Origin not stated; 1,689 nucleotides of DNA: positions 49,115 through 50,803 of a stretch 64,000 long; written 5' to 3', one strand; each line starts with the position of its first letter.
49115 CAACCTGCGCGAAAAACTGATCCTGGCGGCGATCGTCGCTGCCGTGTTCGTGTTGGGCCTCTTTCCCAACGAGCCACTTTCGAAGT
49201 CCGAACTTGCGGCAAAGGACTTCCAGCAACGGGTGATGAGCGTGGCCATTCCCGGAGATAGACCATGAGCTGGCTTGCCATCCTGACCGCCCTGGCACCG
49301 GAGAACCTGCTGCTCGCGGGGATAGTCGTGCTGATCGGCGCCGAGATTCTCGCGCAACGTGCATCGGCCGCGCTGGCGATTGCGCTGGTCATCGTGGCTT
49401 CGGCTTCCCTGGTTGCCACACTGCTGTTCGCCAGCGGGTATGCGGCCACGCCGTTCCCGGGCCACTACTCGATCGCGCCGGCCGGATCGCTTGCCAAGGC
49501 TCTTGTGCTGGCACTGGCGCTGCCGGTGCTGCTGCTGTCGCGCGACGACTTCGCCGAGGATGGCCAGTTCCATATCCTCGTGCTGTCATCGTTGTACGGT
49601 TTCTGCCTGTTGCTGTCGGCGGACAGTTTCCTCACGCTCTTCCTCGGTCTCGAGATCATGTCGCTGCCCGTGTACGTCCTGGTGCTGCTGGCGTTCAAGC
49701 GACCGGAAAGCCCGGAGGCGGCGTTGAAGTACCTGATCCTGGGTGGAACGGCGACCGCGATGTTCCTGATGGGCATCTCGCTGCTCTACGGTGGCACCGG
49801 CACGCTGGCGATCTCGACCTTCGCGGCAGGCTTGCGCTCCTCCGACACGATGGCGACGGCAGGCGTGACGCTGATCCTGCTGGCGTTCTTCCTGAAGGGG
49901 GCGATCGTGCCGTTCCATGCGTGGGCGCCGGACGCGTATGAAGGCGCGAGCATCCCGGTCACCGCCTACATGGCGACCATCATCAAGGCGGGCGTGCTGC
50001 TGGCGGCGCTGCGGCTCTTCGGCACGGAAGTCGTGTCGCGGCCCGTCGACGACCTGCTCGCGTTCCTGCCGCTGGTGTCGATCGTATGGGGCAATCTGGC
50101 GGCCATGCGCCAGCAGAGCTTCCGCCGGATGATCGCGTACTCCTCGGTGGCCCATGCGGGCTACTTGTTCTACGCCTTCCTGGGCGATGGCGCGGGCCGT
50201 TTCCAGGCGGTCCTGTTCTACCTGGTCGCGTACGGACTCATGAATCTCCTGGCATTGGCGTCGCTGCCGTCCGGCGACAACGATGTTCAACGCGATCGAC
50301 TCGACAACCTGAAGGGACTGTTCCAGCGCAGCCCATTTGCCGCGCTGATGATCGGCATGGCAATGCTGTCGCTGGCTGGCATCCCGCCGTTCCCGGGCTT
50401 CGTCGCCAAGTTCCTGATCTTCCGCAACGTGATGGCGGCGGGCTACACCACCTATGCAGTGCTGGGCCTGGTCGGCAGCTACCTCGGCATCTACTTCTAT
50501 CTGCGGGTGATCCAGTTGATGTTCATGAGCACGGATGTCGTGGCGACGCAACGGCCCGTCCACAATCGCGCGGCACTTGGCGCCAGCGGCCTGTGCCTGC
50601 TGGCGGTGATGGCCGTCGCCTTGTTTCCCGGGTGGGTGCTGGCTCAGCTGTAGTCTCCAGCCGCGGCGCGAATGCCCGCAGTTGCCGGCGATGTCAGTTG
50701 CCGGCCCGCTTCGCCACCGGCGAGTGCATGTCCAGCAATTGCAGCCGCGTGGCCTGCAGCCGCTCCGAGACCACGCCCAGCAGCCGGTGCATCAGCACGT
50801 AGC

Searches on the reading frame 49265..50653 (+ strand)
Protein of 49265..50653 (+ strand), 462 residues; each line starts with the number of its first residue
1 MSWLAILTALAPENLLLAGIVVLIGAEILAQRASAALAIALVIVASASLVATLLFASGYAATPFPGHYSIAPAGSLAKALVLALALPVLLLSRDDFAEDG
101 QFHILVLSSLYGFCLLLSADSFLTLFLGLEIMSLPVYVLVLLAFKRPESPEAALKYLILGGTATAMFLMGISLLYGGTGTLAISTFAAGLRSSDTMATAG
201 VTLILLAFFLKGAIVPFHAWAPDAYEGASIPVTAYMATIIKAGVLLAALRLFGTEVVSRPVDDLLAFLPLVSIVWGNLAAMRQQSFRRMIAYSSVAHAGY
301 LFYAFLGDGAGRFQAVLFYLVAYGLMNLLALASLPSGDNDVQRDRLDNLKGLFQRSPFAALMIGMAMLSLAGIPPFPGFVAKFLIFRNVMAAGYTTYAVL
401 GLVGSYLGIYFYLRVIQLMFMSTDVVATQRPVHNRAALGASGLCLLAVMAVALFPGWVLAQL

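Call 72: search_protein_families(library=pfam, proteins=[window:49265-50653:+], max_evalue=0.00001)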
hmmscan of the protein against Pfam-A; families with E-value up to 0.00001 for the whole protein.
window:49265-50653:+ (462 aa): 1 family
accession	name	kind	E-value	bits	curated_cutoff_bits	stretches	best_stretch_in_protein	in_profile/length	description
PF00361.26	Proton_antipo_M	-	9.5e-66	222.4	21.5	1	119-407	1-293/294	NADH:quinone oxidoreductase/Mrp antiporter, TM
